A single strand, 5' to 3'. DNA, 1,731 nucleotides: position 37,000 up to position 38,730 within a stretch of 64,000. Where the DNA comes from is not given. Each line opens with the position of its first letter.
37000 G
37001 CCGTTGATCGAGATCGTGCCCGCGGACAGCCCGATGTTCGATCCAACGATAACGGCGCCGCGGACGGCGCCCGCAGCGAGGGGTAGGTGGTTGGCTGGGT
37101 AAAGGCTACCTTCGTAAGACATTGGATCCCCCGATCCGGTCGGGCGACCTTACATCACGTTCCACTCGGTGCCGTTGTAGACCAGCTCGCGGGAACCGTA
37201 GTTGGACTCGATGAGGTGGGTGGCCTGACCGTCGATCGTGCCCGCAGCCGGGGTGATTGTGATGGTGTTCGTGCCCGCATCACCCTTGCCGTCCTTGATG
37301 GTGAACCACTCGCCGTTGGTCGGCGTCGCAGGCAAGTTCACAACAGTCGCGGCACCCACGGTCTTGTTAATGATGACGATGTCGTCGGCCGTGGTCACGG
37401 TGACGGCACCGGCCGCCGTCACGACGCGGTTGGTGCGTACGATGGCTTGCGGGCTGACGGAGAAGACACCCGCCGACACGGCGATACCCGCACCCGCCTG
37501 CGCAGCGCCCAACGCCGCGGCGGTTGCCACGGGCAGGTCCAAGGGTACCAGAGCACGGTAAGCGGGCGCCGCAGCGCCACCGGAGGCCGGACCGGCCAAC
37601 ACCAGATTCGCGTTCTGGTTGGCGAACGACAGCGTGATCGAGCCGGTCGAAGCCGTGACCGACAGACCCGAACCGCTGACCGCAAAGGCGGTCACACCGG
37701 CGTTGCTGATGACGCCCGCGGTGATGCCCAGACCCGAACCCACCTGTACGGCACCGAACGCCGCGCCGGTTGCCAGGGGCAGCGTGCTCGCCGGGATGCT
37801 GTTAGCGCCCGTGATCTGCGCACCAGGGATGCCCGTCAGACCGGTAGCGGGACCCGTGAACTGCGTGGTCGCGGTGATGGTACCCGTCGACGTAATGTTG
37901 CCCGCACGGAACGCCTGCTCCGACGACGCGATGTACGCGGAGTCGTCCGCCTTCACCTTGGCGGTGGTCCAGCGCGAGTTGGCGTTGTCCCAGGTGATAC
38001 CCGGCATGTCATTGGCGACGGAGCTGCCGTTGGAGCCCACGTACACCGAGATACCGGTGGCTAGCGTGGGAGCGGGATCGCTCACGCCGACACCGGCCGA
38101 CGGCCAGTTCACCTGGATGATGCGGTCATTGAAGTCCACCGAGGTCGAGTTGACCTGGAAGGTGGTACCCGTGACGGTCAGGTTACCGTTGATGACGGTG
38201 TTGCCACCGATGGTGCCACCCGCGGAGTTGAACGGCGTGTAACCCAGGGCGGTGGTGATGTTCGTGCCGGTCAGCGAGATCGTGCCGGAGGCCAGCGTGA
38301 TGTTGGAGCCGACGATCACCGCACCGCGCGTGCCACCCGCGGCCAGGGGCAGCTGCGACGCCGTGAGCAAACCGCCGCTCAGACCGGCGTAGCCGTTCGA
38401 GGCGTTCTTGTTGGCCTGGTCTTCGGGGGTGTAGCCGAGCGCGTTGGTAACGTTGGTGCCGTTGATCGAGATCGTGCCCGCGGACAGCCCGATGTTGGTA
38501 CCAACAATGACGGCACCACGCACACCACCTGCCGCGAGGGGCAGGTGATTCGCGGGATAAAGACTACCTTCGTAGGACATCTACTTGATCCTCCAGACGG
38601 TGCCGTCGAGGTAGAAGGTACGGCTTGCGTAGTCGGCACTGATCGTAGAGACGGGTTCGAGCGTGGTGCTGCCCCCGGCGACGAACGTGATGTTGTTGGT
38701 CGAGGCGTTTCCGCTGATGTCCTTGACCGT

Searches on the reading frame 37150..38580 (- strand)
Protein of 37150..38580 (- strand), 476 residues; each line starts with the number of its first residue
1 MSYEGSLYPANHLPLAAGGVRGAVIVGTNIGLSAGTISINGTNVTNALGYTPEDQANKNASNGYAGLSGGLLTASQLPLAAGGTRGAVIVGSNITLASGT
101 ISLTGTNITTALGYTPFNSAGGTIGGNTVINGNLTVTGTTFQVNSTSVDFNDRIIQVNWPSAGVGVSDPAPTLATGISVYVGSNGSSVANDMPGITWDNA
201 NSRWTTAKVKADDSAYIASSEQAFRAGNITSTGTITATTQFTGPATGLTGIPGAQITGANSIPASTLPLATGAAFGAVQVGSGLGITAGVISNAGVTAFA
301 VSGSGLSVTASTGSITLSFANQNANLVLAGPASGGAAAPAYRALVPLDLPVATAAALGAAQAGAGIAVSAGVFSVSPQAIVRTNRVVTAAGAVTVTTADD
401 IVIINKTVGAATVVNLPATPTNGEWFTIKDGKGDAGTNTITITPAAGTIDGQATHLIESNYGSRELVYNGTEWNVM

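Call 10: search_protein_families(library=pfam, proteins=[window:37150-38580:-], max_evalue=0.01)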
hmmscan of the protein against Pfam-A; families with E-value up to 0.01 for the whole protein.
window:37150-38580:- (476 aa): 0 families

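Call 16: search_protein_families(library=phrogs, proteins=[window:37150-38580:-], max_evalue=0.001)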
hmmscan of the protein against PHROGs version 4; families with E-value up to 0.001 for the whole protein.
window:37150-38580:- (476 aa): 1 family
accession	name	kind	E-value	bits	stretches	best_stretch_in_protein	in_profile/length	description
phrog_972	-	tail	5.3e-07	28.7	1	400-475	110-188/1246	tail fiber protein proximal subunit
